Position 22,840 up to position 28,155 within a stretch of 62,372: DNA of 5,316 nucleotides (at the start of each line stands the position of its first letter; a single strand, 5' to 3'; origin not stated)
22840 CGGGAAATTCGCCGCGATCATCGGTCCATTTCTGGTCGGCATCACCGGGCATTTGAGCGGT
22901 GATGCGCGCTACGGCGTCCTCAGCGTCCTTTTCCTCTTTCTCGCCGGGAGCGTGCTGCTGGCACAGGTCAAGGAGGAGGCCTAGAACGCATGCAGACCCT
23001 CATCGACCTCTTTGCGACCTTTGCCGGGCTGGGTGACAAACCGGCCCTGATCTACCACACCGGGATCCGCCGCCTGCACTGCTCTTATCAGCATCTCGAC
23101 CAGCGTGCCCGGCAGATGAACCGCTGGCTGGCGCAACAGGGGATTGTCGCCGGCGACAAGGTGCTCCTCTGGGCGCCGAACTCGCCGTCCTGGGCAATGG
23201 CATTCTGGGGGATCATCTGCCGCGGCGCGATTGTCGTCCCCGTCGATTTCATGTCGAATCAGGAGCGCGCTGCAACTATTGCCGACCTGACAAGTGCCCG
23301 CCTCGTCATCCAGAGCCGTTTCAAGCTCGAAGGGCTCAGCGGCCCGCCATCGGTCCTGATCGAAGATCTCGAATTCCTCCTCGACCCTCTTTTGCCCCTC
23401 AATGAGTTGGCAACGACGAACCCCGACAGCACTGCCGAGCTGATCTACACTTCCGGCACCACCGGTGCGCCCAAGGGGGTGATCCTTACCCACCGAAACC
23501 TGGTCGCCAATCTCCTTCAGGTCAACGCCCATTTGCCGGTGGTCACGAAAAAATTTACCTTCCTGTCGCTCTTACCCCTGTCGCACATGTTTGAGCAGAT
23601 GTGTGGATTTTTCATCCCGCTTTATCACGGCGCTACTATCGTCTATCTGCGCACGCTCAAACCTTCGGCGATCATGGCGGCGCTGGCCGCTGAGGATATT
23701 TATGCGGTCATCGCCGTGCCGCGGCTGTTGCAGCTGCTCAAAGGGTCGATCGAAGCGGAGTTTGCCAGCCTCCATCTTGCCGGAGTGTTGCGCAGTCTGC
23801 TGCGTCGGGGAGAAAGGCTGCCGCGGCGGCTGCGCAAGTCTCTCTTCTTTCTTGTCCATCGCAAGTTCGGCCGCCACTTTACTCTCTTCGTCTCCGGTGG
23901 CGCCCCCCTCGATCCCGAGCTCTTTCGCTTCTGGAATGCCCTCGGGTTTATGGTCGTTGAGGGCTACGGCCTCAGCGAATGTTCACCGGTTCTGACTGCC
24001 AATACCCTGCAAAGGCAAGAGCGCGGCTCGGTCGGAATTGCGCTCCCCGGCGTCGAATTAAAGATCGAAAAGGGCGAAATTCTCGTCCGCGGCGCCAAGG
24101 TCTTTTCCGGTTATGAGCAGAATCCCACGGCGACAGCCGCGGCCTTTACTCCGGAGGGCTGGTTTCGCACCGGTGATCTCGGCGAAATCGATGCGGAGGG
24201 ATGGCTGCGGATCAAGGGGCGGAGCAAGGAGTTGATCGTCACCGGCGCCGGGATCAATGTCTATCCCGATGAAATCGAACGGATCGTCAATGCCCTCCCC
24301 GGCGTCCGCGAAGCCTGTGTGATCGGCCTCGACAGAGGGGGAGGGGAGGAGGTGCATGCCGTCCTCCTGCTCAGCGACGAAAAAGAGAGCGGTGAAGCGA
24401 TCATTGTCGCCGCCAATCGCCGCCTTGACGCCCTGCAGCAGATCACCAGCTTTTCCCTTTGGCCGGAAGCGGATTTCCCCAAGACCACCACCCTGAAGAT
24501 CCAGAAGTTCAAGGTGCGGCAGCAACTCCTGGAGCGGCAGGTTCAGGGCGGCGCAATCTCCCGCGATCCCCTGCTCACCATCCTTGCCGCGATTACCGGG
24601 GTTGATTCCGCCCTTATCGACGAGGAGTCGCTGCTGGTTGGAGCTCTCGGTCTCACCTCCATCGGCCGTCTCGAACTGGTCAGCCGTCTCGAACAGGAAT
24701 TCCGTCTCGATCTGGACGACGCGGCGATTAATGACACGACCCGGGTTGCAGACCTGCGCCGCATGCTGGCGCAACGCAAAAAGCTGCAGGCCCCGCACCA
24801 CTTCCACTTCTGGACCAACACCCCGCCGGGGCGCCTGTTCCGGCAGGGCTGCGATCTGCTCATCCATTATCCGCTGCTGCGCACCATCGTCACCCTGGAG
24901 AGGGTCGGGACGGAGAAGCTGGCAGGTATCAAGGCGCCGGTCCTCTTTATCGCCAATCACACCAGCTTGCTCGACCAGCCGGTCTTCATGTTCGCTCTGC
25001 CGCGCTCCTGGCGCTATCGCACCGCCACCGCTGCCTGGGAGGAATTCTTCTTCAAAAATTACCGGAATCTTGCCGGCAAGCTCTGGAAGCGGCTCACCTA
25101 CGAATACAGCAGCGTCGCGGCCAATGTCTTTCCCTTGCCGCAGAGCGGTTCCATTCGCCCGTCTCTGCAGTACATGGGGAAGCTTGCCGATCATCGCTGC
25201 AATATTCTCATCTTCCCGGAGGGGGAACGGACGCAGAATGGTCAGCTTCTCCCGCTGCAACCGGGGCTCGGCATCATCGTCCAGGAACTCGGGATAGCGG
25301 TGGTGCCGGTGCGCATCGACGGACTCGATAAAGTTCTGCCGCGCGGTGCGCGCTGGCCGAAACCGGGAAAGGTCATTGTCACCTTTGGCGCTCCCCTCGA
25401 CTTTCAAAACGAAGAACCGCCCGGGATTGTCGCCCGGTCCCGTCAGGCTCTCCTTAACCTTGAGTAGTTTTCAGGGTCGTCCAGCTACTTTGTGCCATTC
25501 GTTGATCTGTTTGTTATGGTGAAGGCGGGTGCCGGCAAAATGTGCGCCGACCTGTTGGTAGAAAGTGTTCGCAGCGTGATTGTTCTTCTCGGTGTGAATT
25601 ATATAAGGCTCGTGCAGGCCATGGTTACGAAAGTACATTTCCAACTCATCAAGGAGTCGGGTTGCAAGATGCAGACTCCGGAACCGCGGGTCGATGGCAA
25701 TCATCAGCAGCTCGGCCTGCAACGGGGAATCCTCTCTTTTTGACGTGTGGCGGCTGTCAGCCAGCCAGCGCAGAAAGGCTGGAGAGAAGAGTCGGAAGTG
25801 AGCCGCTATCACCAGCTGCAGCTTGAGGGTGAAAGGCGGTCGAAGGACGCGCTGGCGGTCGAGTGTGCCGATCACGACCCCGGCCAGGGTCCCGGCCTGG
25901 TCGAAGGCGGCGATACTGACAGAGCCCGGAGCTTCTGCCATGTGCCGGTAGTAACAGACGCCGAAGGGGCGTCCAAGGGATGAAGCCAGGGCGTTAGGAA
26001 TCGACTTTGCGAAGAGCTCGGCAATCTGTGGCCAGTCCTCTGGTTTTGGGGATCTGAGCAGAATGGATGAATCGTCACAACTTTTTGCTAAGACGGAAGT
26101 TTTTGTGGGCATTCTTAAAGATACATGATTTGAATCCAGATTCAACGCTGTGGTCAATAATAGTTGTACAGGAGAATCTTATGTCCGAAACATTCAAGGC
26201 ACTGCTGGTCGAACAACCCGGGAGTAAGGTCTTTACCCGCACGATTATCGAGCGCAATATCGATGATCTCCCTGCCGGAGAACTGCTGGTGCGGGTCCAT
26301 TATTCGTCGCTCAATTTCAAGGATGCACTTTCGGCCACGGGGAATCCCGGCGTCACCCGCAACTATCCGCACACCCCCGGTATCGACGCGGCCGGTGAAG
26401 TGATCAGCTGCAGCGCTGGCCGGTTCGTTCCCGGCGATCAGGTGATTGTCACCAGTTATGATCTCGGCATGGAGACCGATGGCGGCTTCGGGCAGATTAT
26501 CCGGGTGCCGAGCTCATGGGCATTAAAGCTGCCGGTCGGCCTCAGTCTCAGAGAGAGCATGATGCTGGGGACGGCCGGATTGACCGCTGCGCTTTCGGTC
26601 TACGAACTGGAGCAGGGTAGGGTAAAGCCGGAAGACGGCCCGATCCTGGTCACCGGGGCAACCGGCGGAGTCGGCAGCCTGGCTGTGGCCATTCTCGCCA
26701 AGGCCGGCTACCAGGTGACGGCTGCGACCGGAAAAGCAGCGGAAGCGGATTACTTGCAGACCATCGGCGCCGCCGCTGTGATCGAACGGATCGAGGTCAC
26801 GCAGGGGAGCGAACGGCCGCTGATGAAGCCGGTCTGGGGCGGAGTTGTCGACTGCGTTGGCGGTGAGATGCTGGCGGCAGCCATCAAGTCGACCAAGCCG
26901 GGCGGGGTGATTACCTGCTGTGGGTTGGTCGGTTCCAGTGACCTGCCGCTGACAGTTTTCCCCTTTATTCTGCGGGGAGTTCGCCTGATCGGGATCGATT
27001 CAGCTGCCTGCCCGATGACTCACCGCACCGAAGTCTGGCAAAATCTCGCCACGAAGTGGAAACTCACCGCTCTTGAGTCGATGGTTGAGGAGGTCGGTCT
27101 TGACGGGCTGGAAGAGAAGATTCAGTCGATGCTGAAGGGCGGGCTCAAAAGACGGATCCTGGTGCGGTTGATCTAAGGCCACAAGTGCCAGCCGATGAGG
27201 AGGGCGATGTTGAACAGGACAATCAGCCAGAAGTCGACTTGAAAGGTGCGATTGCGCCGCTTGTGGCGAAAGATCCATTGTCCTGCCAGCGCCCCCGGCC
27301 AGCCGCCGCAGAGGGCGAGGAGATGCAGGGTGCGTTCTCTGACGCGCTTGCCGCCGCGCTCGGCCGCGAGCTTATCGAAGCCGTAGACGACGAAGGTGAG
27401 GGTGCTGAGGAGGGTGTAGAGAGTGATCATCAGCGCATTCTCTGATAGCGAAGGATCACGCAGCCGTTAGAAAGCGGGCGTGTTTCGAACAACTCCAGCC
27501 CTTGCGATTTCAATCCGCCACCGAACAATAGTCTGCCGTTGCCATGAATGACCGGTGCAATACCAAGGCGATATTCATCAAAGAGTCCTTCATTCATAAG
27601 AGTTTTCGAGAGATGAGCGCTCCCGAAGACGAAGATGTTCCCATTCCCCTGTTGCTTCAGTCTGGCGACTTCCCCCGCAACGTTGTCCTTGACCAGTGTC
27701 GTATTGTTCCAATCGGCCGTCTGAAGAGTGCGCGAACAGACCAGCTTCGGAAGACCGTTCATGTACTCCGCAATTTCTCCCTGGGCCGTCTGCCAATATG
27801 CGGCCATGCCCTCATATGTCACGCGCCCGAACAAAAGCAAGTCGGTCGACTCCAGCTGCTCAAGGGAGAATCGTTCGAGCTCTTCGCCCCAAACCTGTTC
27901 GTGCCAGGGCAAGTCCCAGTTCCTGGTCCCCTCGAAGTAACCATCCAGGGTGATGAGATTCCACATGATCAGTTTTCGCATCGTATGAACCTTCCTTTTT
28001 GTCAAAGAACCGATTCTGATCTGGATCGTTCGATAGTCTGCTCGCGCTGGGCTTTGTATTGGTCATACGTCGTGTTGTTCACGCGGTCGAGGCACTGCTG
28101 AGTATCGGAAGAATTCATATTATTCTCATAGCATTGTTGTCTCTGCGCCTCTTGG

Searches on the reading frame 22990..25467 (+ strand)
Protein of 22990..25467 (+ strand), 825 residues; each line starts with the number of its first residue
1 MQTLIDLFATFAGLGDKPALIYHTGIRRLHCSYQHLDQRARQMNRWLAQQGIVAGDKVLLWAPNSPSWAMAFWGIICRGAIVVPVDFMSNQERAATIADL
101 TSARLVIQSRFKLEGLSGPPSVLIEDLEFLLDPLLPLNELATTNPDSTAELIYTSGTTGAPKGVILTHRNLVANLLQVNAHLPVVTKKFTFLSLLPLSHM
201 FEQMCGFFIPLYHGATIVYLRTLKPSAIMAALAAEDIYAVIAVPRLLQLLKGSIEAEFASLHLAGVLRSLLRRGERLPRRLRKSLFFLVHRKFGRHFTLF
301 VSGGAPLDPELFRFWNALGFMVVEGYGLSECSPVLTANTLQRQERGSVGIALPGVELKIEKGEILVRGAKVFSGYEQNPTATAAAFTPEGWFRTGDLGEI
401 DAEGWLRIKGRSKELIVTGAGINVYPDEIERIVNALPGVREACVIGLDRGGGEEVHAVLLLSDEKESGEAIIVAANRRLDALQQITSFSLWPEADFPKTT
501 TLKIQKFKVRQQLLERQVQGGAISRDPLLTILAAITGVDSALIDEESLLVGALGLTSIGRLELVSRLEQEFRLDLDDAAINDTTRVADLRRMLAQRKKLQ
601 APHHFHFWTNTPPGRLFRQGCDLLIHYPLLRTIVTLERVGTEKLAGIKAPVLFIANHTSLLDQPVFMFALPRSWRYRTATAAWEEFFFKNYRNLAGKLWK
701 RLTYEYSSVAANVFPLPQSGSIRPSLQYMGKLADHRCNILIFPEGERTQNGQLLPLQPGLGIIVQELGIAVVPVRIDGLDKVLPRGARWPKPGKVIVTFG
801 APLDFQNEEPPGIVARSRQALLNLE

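Call 72: search_protein_families(library=pfam, proteins=[window:22990-25467:+], max_evalue=0.0001)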
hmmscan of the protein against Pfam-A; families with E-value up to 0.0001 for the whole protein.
window:22990-25467:+ (825 aa): 3 families
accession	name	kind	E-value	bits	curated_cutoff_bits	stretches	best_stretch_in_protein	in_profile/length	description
PF00501.34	AMP-binding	-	1.7e-69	235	29.9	1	12-375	6-383/384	AMP-binding enzyme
PF01553.26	Acyltransferase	-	8.3e-15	55.2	23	1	646-776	12-131/132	Acyltransferase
PF00550.31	PP-binding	-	3e-06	27.8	20.8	1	528-591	3-65/67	Phosphopantetheine attachment site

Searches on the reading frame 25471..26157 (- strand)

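Call 28: search_protein_families(library=pfam, proteins=[window:25471-26157:-], max_evalue=0.0001)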
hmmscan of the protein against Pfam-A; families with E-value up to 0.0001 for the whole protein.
window:25471-26157:- (228 aa): 2 families
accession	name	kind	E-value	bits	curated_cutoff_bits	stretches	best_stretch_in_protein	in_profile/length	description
PF00583.31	Acetyltransf_1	-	6.8e-11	42.9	20.7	1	77-204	31-115/116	Acetyltransferase (GNAT) family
PF13508.13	Acetyltransf_7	-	8.2e-06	26.6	27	1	147-204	29-81/84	Acetyltransferase (GNAT) domain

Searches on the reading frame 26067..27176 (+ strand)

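Call 28: search_protein_families(library=pfam, proteins=[window:26067-27176:+], max_evalue=0.0001)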
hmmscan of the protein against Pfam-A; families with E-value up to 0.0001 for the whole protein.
window:26067-27176:+ (369 aa): 2 families
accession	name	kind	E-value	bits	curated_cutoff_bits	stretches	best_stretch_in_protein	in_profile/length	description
PF00107.32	ADH_zinc_N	-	2.8e-15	56.9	31.8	1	201-316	1-117/129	Zinc-binding dehydrogenase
PF08240.17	ADH_N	-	8.6e-12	45.7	23.5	1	70-156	2-103/104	Alcohol dehydrogenase GroES-like domain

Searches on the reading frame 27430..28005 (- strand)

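Call 28: search_protein_families(library=pfam, proteins=[window:27430-28005:-], max_evalue=0.0001)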
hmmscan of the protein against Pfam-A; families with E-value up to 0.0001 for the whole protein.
window:27430-28005:- (191 aa): 1 family
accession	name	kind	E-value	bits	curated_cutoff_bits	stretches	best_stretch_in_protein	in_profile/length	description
PF01872.23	RibD_C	-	1.5e-19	71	24.1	1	10-183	1-196/197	RibD C-terminal domain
